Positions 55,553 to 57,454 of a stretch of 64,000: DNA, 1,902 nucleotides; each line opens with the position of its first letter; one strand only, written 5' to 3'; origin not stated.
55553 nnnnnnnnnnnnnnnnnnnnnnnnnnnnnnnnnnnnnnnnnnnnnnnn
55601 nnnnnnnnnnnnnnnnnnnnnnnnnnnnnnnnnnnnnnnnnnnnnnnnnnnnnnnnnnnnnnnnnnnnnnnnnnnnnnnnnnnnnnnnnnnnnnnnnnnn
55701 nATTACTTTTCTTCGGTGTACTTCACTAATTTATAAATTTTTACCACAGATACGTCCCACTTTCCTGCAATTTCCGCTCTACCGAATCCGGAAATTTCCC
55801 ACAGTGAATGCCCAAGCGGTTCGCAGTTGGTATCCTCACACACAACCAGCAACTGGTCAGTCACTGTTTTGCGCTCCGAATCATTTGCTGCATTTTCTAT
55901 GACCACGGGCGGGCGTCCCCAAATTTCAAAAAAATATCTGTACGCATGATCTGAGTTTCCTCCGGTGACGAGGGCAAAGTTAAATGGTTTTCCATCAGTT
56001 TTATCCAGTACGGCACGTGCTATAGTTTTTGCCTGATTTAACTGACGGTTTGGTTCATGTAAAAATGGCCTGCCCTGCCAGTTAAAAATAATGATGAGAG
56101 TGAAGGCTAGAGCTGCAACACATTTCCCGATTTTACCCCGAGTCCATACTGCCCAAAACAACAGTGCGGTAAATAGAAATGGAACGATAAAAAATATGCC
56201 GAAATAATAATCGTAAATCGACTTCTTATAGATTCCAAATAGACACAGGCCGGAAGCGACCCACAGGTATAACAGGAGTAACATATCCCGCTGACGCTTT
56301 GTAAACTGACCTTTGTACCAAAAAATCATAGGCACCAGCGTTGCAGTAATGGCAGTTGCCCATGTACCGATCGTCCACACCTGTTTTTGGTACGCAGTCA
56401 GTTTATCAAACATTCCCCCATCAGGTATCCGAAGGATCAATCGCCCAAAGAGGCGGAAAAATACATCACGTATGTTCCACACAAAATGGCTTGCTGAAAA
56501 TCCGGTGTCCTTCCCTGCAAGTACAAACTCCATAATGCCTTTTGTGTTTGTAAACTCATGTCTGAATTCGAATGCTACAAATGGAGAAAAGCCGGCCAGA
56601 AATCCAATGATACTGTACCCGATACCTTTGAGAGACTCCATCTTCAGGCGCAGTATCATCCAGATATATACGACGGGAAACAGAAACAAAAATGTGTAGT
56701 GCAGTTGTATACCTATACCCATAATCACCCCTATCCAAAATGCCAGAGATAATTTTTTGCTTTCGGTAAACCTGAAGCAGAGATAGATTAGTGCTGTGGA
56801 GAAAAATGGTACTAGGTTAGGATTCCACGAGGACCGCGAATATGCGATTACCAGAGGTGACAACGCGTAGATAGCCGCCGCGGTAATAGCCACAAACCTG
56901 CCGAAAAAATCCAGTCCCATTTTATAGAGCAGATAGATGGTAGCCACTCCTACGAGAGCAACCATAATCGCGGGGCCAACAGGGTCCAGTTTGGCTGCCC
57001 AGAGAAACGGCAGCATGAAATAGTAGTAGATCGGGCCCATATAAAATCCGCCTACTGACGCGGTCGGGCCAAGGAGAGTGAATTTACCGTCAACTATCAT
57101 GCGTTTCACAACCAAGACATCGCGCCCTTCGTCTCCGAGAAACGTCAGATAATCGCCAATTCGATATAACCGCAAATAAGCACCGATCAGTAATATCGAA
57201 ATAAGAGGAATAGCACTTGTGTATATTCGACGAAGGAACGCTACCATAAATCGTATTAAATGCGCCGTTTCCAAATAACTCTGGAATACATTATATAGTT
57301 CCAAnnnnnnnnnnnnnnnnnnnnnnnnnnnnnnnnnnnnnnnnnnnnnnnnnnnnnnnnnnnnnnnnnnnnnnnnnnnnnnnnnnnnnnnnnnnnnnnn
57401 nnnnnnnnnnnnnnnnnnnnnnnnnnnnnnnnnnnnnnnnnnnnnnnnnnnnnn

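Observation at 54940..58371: Repeated GT2 (polyprenol-P-sugar synthase-like) plus GT-C dyads with overlapping reading frames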

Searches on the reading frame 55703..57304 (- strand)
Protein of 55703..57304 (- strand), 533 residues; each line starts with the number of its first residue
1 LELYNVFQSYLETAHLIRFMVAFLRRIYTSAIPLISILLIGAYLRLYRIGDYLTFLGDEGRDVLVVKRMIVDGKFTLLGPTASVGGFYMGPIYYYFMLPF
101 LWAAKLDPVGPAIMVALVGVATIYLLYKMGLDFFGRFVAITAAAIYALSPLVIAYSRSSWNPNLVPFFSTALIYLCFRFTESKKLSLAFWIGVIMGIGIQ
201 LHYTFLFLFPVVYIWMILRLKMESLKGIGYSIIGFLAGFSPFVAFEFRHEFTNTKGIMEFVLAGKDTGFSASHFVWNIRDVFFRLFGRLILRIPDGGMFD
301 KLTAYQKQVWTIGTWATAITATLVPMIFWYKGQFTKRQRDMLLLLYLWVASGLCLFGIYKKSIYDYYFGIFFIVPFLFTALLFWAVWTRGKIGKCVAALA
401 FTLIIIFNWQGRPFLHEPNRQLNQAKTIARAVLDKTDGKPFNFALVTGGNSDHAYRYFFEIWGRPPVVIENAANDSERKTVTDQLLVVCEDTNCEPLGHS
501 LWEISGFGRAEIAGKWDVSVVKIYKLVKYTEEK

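Call 4: search_protein_families(library=pfam, proteins=[window:55703-57304:-], max_evalue=0.01)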
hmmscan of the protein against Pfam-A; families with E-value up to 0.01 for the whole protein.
window:55703-57304:- (533 aa): 1 family
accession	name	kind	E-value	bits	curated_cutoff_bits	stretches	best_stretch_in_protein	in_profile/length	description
PF13231.12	PMT_2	-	6.4e-09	36.7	26.1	1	113-243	26-158/160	Dolichyl-phosphate-mannose-protein mannosyltransferase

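Call 15: find_homologous_proteins(query=window:55703-57247:-, max_evalue=1e-10)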
Query window:55703-57247:- (514 aa): 2988 proteins with E <= 1e-10 among 8000 candidates; the best 120 are listed.
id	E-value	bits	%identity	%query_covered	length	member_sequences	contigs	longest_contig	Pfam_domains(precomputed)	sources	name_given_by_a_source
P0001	0.0e+0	1045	87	100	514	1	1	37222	PF13231.13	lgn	-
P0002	2.4e-251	854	72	100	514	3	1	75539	PF13231.13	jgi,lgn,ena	-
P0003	1.2e-249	848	70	100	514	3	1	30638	PF13231.13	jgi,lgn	-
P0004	8.8e-249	845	72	100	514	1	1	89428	PF13231.13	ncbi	-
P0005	6.5e-240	816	67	100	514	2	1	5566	PF13231.13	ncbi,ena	-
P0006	8.0e-238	809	68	100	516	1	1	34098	PF13231.13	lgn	-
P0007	7.0e-213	727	62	99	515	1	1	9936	PF13231.13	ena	-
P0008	4.6e-212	724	63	100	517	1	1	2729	PF13231.13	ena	-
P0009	9.0e-209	713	63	98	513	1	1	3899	PF13231.13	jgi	jgi:4-amino-4-deoxy-L-arabinose transferase-like glycosyltransferase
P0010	1.5e-208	712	61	97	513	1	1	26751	PF13231.13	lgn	-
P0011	1.9e-206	705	62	97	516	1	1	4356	PF13231.13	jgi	jgi:4-amino-4-deoxy-L-arabinose transferase-like glycosyltransferase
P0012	6.6e-204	697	62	95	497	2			PF13231.13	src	-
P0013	1.3e-202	693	61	99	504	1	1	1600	PF13231.13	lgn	-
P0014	5.2e-195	668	58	98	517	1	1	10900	PF02366.25,PF13231.13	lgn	-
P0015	1.1e-194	666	60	99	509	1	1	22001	PF13231.13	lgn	-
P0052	2.4e-184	632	57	98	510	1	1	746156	PF13231.13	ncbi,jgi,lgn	-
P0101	3.8e-180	619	56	96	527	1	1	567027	PF13231.13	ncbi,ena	-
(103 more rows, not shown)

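Call 16: find_encoding_contigs(protein=P0004, flank=8000, max_places=1)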
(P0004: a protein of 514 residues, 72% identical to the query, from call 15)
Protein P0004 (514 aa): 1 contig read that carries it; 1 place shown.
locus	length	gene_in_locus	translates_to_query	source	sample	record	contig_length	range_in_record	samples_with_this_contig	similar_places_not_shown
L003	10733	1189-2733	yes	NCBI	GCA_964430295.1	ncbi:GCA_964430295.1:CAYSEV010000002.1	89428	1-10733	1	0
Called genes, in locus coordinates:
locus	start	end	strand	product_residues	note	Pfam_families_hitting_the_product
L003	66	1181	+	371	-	PF00535:Glycos_transf_2, PF04138:GtrA_DPMS_TM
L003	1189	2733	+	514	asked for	PF13231:PMT_2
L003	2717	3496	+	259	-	PF00535:Glycos_transf_2, PF10111:Glyco_tranf_2_2 (weak)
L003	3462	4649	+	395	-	PF26314:MptA_B_family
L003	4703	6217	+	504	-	PF13231:PMT_2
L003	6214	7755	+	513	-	-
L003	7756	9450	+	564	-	PF10131:PTPS_related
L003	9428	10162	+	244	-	PF00535:Glycos_transf_2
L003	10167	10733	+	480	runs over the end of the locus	PF01943:Polysacc_synt, PF13440:Polysacc_synt_3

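Call 17: find_encoding_contigs(protein=P0052, flank=8000, max_places=1)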
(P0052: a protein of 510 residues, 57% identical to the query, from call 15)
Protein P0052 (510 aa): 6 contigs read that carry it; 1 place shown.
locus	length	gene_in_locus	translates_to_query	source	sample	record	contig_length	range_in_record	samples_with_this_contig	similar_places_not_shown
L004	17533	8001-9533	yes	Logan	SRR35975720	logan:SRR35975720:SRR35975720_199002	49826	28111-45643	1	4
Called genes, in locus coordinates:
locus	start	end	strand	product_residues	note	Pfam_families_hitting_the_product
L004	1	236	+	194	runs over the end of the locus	PF27226:AF_1845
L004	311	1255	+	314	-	PF00188:CAP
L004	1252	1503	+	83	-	-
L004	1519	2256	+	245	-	PF00483:NTP_transferase, PF12804:NTP_transf_3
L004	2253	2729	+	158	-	PF00908:dTDP_sugar_isom, PF14667:Polysacc_synt_C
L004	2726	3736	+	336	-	PF01073:3Beta_HSD, PF01370:Epimerase, PF02719:Polysacc_synt_2, PF04321:RmlD_sub_bind, PF07993:NAD_binding_4, PF13460:NAD_binding_10, PF16363:GDP_Man_Dehyd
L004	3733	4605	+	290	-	PF01370:Epimerase, PF04321:RmlD_sub_bind, PF07993:NAD_binding_4 (weak)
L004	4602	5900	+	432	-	PF03446:NAD_binding_2 (faint), PF03721:UDPG_MGDP_dh_N, PF03807:F420_oxidored (faint), PF00984:UDPG_MGDP_dh, PF03720:UDPG_MGDP_dh_C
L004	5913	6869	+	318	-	PF01370:Epimerase, PF02719:Polysacc_synt_2, PF04321:RmlD_sub_bind, PF07993:NAD_binding_4 (faint), PF16363:GDP_Man_Dehyd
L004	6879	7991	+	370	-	PF00535:Glycos_transf_2, PF04138:GtrA_DPMS_TM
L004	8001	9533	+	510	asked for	PF13231:PMT_2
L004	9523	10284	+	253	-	PF13641:Glyco_tranf_2_3 (weak), PF00535:Glycos_transf_2, PF10111:Glyco_tranf_2_2 (faint)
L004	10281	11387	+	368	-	PF26314:MptA_B_family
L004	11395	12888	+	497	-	PF13231:PMT_2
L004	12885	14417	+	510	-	-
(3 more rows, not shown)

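Call 18: find_encoding_contigs(protein=P0101, flank=8000, max_places=1)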
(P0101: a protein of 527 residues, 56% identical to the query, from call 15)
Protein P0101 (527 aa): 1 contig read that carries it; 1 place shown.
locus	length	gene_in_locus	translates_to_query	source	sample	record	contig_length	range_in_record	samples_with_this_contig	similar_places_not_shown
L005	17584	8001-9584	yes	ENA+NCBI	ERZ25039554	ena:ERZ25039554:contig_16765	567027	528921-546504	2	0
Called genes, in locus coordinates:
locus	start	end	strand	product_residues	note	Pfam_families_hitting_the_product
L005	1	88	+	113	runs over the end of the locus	PF00814:TsaD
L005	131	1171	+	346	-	PF00188:CAP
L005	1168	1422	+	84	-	-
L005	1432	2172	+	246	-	PF00483:NTP_transferase, PF12804:NTP_transf_3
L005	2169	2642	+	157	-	PF00908:dTDP_sugar_isom, PF14667:Polysacc_synt_C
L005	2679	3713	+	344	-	PF01073:3Beta_HSD, PF01370:Epimerase, PF02719:Polysacc_synt_2, PF04321:RmlD_sub_bind, PF07993:NAD_binding_4, PF16363:GDP_Man_Dehyd, PF13460:NAD_binding_10 (weak)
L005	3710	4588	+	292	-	PF01370:Epimerase, PF04321:RmlD_sub_bind, PF01073:3Beta_HSD (weak), PF02719:Polysacc_synt_2 (weak), PF16363:GDP_Man_Dehyd, PF07993:NAD_binding_4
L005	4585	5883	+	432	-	PF03446:NAD_binding_2 (faint), PF03721:UDPG_MGDP_dh_N, PF03807:F420_oxidored (faint), PF00984:UDPG_MGDP_dh, PF03720:UDPG_MGDP_dh_C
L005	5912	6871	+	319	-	PF01073:3Beta_HSD (weak), PF01370:Epimerase, PF02719:Polysacc_synt_2, PF04321:RmlD_sub_bind, PF07993:NAD_binding_4 (faint), PF16363:GDP_Man_Dehyd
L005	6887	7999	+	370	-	PF00535:Glycos_transf_2, PF04138:GtrA_DPMS_TM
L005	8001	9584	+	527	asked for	PF13231:PMT_2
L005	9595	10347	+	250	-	PF00535:Glycos_transf_2, PF10111:Glyco_tranf_2_2 (weak), PF13641:Glyco_tranf_2_3 (weak)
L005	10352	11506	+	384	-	PF26314:MptA_B_family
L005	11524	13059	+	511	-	PF13231:PMT_2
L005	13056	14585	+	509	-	-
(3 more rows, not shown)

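Call 31: search_solved_structures(query=window:55703-57247:-, max_evalue=0.1)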
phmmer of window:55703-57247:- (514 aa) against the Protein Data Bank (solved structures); distinct sequences matched with E-value up to 0.1: 0.

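Call 45: find_related_loci(query=A8, collection=genome_contigs, flank=10000)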
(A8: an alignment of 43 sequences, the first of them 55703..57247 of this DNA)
Query A8 (514 aa) in genome_contigs; peptide patterns used: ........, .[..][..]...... (x = any residue, [..] = any of these).
599 stretches matched a pattern (row limit reached: there are more); 491 encode a relative of the query (tblastn E <= 1e-3); the best 80 are kept; 80 distinct loci.
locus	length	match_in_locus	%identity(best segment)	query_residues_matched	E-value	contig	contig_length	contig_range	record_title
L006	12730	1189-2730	72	1-514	0e+0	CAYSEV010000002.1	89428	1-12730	MAG TPA_asm: uncultured Gammaproteobacteria bacterium isolate SRP342105_co1_249 genome assembly, contig: NODE_305_length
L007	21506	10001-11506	57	13-512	0e+0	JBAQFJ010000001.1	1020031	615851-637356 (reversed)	MAG: Microgenomates group bacterium isolate MFD12003_ilm_asm_bin4 k127_26405, whole genome shotgun sequence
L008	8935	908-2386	60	13-512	0e+0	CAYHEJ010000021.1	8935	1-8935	MAG TPA_asm: uncultured Gammaproteobacteria bacterium isolate ERP119705_co10_156 genome assembly, contig: NODE_6288_leng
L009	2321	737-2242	56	13-512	0e+0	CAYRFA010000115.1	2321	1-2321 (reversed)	MAG TPA_asm: uncultured Gammaproteobacteria bacterium isolate SRP050083_co2_70 genome assembly, contig: NODE_53030_lengt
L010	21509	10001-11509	56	7-513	0e+0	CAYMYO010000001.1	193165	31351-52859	MAG TPA_asm: uncultured Gammaproteobacteria bacterium isolate SRP302447_co1_58 genome assembly, contig: NODE_264_length_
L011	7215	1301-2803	57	13-513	0e+0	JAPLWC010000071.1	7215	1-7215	MAG: Candidatus Gottesmanbacteria bacterium isolate LacPavin_0920_SED3_MAG_47_8 LacPavin_0920_SED3_scaffold_343360, whol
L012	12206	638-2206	55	1-510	0e+0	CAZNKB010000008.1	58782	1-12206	MAG TPA_asm: uncultured Gammaproteobacteria bacterium isolate SRP173033_co3_60 genome assembly, contig: NODE_464_length_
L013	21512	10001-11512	56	22-512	0e+0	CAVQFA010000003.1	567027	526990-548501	MAG: Candidatus Gottesmanbacteria bacterium isolate MFD05942.bin.1.211 genome assembly, contig: contig_16765, whole geno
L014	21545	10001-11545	54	9-512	0e+0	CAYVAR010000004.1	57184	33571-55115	MAG TPA_asm: uncultured Gammaproteobacteria bacterium isolate binchicken_co110_1166 genome assembly, contig: NODE_1357_l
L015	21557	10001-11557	54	1-512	0e+0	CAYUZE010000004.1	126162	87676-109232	MAG TPA_asm: uncultured Gammaproteobacteria bacterium isolate binchicken_co130_63 genome assembly, contig: NODE_274_leng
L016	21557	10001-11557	54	1-512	0e+0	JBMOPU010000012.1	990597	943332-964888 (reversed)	MAG: Patescibacteria group bacterium isolate Betzabe_MAG136 MAG136_14, whole genome shotgun sequence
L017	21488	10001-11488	56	15-509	2e-180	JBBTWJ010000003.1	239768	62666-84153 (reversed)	MAG: Patescibacteria group bacterium isolate H41-bin149_1 H41_bin149_1_000000000003, whole genome shotgun sequence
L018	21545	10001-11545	54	12-514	2e-180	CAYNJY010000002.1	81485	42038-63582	MAG TPA_asm: uncultured Gammaproteobacteria bacterium isolate ERP125453_co1_527 genome assembly, contig: NODE_155_length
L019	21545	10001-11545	56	13-511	5e-179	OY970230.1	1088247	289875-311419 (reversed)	MAG: Candidatus Gottesmanbacteria bacterium isolate MFD01689.bin.c.3 genome assembly, chromosome: 1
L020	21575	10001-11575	55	3-514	1e-178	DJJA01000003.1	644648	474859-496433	MAG TPA_asm: Candidatus Gottesmanbacteria bacterium UBA6580 UBA6580_contig_80, whole genome shotgun sequence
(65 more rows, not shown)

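Call 49: predict_structure(alignment_id=A8)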
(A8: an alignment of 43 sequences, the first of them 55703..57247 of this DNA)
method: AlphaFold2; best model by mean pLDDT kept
length: 514 residues; sequences in the alignment: 43
mean_pLDDT: 87.3   pTM: 0.88
mean pLDDT of the five models: 87.3, 87.3, 86.9, 84.3, 83.0
residues with pLDDT >= 90: 281; 70-90: 195; 50-70: 32; < 50: 6
segments of 3 or more residues with pLDDT < 50: none
pLDDT, mean of each block of 10 residues (from residue 1): 72 93 93 85 88 68 53 87 95 92 96 95 96 80 84 95 92 95 89 90 81 96 84 77 63 87 93 84 92 95 94 93 95 89 83 94 96 96 94 82 92 93 87 89 92 84 90 70 77 88 88 67
secondary structure, 60 per line:
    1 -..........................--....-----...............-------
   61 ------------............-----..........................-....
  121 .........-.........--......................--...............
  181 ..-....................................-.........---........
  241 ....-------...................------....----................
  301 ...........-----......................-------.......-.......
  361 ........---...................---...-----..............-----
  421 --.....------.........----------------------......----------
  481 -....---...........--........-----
elements in order: H2-27 H30-33 H39-53 H73-84 H90-115 H117-129 H131-139 H142-163 H166-182 H184-219 H221-229 H233-244 H252-270 H277-280 H285-311 H317-338 H346-352 H354-368 H372-390 H402-415 E423-427 H434-442 E465-470 E482-485 E489-499 E502-509

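Call 52: fold_search(model_id=the predicted structure, library=pdb)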
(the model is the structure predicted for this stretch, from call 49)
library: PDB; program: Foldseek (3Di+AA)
matches with E <= 10: 529; with E <= 0.001: 24
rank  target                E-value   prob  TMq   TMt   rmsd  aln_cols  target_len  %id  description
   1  3waj                  2.1e-07  1.00  0.50  0.34  13.0       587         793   14  Crystal structure of the Archaeoglobus fulgidus oligosaccharyltransferase (O29867_ARCFU) complex with Zn and sulfate (released 2013-10-30)
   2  7e9s_A                5.1e-07  1.00  0.50  0.32  12.7       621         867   13  Archaeal oligosaccharyltransferase AglB from Archaeoglobus fulgidus in complex with an inhibitory peptide and a dolich (released 2021-09-08)
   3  3wak                  5.5e-06  1.00  0.51  0.32  13.6       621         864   13  Crystal structure of the Archaeoglobus fulgidus oligosaccharyltransferase (O29867_ARCFU) in the apo form (released 2013-10-30)
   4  6s7t_A                6.0e-06  1.00  0.56  0.42  11.5       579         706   12  Cryo-EM structure of human oligosaccharyltransferase complex OST-B (released 2019-12-18)
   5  9s6t_A                1.1e-05  1.00  0.52  0.55   9.4       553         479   13  Ternary cryo-EM structure of chicken ALG12 with Dol25-PP-GlcNAc2Man7, Dol25-P-Man, and Fab (released 2026-03-18)
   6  9n9j_I                1.1e-05  1.00  0.50  0.39  12.0       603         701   11  Structure of a GRP94 folding intermediate engaged with a CCDC134- and FKBP11-bound secretory translocon (released 2025-11-19)
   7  8b6l_I                1.1e-05  1.00  0.49  0.39  12.4       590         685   10  Subtomogram average of the human Sec61-TRAP-OSTA-translocon (released 2022-12-07)
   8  5gmy_A                1.2e-05  1.00  0.52  0.34  14.8       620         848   15  Crystal structure of the Archaeoglobus fulgidus oligosaccharyltransferase (O29867_ARCFU) tethered with an acceptor pep (released 2017-02-01)
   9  6s7o_A                1.4e-05  1.00  0.51  0.41  12.8       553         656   10  Cryo-EM structure of human oligosaccharyltransferase complex OST-A (released 2019-12-18)
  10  5f15                  2.1e-05  1.00  0.61  0.59   6.9       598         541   11  Crystal Structure of ArnT from Cupriavidus metallidurans bound to Undecaprenyl phosphate (released 2016-02-17)
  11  6ftg_5                2.2e-05  1.00  0.55  0.45  14.1       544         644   10  Subtomogram average of OST-containing ribosome-translocon complexes from canine rough microsomal membranes (released 2018-03-21)
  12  8agb_A                2.5e-05  1.00  0.46  0.38  12.4       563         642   12  Structure of yeast oligosaccharylransferase complex with lipid-linked oligosaccharide bound (released 2022-12-07)
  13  6ezn_F                2.8e-05  1.00  0.55  0.45  13.5       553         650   12  Cryo-EM structure of the yeast oligosaccharyltransferase (OST) complex (released 2018-01-17)
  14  8pn9_A                2.8e-05  1.00  0.50  0.41  12.9       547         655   10  Structure of human oligosaccharyltransferase OST-A complex bound to NGI-1 (released 2024-05-08)
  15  8agc_A                3.5e-05  1.00  0.53  0.40  12.8       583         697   10  Structure of yeast oligosaccharylransferase complex with lipid-linked oligosaccharide and non-acceptor peptide bound (released 2022-12-07)
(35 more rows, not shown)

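Call 77: search_protein_families(library=ncbifam, proteins=[window:55703-57247:-], max_evalue=0.001)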
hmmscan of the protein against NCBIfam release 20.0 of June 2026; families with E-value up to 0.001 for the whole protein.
window:55703-57247:- (514 aa): 1 family
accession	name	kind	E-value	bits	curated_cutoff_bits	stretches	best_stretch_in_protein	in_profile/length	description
TIGR03663.1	TIGR03663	subfamily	7.3e-08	31.9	126.25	1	14-205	3-187/435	flippase activity-associated protein Agl23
